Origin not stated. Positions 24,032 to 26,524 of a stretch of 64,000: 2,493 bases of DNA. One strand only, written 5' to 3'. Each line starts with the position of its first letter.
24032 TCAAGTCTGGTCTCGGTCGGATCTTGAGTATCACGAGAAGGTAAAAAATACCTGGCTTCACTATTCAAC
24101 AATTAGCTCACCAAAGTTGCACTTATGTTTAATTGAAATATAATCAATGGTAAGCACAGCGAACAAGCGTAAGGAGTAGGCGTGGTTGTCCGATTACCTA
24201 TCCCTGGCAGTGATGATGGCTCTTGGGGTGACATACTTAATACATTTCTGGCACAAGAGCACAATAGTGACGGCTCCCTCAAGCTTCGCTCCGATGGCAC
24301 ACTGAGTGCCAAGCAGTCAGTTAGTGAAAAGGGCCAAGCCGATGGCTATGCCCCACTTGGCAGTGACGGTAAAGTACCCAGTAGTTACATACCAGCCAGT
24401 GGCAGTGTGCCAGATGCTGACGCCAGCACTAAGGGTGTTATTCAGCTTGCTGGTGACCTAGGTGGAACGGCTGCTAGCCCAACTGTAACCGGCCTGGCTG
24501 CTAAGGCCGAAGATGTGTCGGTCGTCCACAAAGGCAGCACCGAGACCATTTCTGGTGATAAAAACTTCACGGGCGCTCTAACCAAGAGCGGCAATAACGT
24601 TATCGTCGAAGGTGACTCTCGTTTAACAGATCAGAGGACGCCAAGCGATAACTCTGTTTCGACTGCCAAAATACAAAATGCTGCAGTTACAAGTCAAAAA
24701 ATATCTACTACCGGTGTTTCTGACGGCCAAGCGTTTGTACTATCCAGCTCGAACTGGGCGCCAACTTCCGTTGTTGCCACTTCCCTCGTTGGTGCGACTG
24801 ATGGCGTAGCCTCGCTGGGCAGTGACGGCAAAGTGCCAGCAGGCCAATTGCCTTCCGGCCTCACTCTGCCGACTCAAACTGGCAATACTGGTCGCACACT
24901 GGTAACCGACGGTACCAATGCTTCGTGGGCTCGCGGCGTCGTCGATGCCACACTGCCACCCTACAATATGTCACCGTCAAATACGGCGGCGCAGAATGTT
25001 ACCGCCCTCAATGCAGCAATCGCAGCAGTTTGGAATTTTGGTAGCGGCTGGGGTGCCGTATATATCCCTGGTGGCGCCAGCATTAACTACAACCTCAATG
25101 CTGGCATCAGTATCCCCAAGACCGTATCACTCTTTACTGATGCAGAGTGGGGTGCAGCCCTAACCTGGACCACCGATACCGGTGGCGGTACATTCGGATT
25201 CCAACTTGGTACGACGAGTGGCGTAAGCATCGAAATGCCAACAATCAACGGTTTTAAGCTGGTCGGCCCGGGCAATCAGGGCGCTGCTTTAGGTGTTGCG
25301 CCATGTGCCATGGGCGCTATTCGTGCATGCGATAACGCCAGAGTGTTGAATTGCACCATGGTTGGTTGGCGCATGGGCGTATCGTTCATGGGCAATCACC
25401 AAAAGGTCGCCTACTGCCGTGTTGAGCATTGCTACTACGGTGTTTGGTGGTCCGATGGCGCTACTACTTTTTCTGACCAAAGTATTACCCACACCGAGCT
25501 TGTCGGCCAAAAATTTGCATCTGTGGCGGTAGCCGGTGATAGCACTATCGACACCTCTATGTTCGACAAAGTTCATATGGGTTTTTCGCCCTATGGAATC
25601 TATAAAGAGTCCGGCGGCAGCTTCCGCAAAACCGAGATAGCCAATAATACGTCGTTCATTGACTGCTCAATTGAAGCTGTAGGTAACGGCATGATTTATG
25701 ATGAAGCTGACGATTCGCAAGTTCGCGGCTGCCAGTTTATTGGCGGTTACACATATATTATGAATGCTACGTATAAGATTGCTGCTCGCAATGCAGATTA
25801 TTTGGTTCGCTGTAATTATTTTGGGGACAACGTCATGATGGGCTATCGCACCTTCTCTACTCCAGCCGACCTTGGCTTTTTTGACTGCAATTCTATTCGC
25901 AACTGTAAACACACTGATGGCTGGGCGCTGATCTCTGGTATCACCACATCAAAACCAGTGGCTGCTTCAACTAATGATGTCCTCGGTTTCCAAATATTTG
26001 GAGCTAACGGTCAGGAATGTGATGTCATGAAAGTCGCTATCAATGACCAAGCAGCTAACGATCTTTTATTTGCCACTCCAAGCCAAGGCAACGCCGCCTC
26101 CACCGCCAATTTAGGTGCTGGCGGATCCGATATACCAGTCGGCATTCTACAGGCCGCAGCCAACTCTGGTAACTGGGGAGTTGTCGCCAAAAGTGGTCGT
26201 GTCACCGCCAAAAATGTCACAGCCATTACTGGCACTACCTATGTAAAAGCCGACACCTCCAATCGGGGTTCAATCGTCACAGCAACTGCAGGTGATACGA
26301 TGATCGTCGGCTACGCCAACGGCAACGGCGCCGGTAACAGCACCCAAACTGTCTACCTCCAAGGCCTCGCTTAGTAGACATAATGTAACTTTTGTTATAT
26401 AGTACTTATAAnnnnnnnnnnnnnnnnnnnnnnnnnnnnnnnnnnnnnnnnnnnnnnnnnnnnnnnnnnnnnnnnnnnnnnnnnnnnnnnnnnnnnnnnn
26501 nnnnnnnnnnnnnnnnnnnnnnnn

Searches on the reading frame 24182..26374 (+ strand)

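Call 60: search_protein_families(library=pfam, proteins=[window:24182-26374:+], max_evalue=0.001)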
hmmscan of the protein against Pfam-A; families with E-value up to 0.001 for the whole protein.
window:24182-26374:+ (730 aa): 1 family
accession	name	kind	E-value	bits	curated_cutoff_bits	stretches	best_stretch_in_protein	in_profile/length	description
PF19264.4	DUF5907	-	1.3e-05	25.7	27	1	77-106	1-30/80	Repeat of unknown function (DUF5907)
